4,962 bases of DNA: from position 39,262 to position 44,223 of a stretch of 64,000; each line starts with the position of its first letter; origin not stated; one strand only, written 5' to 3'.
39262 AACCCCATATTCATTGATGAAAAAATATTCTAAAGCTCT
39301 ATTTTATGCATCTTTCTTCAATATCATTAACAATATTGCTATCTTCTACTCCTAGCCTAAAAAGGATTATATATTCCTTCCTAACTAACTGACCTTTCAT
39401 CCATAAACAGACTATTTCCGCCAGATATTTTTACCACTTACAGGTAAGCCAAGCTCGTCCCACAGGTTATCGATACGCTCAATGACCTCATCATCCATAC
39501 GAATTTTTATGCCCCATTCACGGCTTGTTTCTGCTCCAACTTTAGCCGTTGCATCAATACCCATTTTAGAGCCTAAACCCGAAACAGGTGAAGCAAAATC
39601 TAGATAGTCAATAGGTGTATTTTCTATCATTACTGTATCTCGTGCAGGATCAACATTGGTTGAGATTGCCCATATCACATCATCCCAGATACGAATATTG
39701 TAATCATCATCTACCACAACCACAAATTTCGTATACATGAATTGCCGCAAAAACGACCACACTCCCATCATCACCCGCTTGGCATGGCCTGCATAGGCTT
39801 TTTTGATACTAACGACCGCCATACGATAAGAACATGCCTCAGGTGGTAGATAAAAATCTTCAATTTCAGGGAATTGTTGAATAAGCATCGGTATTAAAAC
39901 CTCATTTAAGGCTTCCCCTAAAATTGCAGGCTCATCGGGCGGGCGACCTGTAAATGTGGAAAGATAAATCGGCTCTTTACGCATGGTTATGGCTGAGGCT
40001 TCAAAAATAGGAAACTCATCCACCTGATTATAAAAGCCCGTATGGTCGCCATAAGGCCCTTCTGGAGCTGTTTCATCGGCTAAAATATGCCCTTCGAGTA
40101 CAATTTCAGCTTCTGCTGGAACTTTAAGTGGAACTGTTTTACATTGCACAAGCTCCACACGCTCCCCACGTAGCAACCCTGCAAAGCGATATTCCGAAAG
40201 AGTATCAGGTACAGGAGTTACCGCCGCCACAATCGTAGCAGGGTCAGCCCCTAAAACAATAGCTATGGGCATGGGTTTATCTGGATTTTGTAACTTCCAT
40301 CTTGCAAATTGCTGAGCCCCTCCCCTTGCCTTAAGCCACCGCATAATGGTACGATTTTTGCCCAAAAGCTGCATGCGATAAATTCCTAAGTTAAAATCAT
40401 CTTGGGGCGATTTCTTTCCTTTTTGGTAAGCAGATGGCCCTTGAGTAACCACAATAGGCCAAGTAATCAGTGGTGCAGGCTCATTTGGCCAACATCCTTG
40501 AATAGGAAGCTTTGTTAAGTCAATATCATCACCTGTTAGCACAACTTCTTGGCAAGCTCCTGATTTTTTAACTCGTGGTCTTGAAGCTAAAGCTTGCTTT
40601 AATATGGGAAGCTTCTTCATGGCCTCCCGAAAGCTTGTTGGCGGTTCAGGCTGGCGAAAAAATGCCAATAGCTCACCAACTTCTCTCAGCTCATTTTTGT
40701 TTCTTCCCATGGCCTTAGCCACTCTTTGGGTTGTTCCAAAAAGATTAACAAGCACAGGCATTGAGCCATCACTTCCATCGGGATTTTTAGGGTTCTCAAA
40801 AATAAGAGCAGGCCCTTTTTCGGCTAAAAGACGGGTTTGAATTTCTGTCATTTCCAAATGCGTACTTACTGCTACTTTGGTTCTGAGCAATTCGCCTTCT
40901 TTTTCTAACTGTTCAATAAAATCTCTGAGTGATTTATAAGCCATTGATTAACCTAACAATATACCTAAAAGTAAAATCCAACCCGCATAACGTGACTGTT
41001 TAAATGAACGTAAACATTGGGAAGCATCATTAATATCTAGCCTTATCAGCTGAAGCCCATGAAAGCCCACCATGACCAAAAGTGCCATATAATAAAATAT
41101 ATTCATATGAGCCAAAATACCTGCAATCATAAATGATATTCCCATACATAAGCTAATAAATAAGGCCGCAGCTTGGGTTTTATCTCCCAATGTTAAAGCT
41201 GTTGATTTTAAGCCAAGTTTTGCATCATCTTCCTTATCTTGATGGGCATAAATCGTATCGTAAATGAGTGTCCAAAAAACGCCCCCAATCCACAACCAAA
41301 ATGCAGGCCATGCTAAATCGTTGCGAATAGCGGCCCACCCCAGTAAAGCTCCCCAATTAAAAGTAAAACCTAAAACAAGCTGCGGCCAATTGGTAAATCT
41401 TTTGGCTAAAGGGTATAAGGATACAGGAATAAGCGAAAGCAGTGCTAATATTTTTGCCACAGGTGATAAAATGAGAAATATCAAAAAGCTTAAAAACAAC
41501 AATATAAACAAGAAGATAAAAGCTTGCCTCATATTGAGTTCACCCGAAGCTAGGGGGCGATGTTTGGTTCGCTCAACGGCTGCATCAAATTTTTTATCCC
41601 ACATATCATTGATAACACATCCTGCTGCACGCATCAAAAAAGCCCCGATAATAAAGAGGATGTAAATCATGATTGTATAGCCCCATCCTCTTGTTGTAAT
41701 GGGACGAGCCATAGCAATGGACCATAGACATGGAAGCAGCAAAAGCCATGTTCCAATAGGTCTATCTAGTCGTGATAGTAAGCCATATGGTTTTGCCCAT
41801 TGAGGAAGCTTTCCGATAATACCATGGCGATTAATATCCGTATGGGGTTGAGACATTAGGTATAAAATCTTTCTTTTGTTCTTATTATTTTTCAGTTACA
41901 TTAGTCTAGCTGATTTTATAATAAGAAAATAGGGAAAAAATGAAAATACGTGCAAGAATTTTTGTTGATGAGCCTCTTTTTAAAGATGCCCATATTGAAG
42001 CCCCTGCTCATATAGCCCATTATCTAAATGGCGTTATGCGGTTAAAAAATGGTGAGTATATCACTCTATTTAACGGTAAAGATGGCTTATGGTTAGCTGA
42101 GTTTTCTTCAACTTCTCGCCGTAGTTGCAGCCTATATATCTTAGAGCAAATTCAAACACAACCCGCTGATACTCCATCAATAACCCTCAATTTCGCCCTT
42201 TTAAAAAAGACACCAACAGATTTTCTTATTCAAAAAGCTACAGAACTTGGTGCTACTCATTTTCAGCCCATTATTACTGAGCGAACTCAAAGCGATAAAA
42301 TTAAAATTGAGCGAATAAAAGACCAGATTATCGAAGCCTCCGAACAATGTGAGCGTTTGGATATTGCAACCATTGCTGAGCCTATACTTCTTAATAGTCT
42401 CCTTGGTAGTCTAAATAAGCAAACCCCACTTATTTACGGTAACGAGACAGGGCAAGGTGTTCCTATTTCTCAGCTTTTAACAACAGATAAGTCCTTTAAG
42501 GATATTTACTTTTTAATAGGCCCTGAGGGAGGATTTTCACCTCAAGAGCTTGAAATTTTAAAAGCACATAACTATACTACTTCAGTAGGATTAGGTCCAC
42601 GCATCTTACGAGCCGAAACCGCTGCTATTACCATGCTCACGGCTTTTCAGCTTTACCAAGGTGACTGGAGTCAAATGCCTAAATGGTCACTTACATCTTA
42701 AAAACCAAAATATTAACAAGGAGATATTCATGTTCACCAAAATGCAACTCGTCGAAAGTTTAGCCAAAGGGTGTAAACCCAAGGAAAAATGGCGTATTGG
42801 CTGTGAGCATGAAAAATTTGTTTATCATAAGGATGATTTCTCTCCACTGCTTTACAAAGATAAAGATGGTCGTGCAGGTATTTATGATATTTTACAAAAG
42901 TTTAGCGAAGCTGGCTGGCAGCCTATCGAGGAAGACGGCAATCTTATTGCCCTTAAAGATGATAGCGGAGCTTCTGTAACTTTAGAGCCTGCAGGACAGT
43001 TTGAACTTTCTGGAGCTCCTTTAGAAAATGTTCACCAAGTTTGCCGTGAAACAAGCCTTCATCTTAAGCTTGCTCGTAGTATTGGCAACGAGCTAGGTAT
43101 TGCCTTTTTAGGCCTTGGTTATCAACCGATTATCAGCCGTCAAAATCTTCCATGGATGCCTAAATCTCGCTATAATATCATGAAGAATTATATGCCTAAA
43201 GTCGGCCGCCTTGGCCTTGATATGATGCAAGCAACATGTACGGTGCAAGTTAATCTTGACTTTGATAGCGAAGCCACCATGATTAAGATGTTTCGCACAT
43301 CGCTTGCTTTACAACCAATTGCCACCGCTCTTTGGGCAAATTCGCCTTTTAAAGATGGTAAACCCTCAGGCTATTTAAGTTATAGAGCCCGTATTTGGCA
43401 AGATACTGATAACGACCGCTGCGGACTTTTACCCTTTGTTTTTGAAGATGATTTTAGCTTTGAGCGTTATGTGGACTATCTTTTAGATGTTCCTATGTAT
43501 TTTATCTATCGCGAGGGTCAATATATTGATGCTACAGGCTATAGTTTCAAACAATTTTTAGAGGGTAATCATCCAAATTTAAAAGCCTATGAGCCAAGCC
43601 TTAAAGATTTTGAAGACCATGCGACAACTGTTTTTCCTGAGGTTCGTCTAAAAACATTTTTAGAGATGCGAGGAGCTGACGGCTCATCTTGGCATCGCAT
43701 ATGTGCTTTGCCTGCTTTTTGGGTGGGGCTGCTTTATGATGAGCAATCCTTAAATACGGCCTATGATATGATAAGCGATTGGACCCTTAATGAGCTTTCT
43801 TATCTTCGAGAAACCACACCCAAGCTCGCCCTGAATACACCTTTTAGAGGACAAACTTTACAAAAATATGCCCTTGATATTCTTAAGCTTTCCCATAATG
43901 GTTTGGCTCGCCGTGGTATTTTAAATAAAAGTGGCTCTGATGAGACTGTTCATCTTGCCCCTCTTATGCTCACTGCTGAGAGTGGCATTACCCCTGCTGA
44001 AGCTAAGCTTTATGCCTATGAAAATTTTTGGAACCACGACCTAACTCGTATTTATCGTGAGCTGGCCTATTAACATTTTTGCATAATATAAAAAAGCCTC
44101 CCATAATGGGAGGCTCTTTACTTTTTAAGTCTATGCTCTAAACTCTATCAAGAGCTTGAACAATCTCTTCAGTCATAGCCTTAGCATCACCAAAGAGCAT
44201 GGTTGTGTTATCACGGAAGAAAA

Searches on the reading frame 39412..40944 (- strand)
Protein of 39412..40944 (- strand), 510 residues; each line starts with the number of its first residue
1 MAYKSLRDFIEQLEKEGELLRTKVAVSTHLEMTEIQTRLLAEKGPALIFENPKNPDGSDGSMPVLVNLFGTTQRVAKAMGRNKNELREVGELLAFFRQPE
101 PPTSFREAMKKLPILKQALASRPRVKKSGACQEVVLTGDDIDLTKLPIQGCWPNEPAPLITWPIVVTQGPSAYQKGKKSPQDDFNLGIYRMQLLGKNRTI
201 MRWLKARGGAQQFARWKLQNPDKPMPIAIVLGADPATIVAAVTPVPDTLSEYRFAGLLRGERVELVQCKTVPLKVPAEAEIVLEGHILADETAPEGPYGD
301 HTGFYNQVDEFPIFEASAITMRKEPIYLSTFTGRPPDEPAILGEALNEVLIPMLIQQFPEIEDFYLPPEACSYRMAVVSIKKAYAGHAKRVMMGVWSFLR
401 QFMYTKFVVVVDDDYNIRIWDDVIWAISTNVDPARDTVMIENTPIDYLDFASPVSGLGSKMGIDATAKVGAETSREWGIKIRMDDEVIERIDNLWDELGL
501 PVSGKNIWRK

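Call 55: search_protein_families(library=pfam, proteins=[window:39412-40944:-])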
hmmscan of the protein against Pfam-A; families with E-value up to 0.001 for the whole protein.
window:39412-40944:- (510 aa): 3 families
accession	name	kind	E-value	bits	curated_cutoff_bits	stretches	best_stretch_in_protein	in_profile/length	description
PF01977.22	UbiD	-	5.3e-78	261.4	23.3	1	125-335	3-206/206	3-octaprenyl-4-hydroxybenzoate carboxy-lyase Rift-related domain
PF20696.2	UbiD_C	-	1.5e-46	158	24.2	1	341-465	2-127/127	3-octaprenyl-4-hydroxybenzoate carboxy-lyase C-terminal domain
PF20695.2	UbiD_N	-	1.9e-25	89.2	24.3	1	10-92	1-77/78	3-octaprenyl-4-hydroxybenzoate carboxy-lyase N-terminal domain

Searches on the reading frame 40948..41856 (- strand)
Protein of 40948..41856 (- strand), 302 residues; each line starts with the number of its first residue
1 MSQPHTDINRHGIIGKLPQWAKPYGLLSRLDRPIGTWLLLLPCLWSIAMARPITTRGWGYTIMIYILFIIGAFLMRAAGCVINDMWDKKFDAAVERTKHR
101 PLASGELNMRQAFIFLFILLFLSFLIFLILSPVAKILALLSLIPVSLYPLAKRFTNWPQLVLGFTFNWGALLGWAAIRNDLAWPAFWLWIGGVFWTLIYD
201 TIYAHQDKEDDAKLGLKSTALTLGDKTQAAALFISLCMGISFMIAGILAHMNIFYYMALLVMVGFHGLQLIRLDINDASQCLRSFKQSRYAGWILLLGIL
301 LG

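Call 55: search_protein_families(library=pfam, proteins=[window:40948-41856:-])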
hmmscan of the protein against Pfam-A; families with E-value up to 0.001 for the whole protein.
window:40948-41856:- (302 aa): 1 family
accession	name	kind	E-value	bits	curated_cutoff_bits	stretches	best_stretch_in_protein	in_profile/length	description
PF01040.23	UbiA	-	8.3e-58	196.1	34.2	1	39-285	1-244/250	UbiA prenyltransferase family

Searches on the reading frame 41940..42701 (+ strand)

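Call 55: search_protein_families(library=pfam, proteins=[window:41940-42701:+])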
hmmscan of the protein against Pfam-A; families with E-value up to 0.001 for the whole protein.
window:41940-42701:+ (253 aa): 2 families
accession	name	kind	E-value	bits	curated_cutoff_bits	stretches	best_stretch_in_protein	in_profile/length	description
PF04452.19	Methyltrans_RNA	-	1.1e-39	136.1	23.9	1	79-237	4-165/165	RNA methyltransferase domain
PF20260.4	PUA_4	-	6e-08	33.1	23.9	1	24-64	4-44/48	RNA methyltransferase PUA domain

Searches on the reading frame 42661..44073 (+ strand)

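Call 55: search_protein_families(library=pfam, proteins=[window:42661-44073:+])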
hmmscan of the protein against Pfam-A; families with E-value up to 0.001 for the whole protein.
window:42661-44073:+ (470 aa): 1 family
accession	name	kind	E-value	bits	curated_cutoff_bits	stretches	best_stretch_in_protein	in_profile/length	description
PF04107.18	GCS2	-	1.3e-82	277.9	21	1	73-374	8-290/291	Glutamate-cysteine ligase family 2(GCS2)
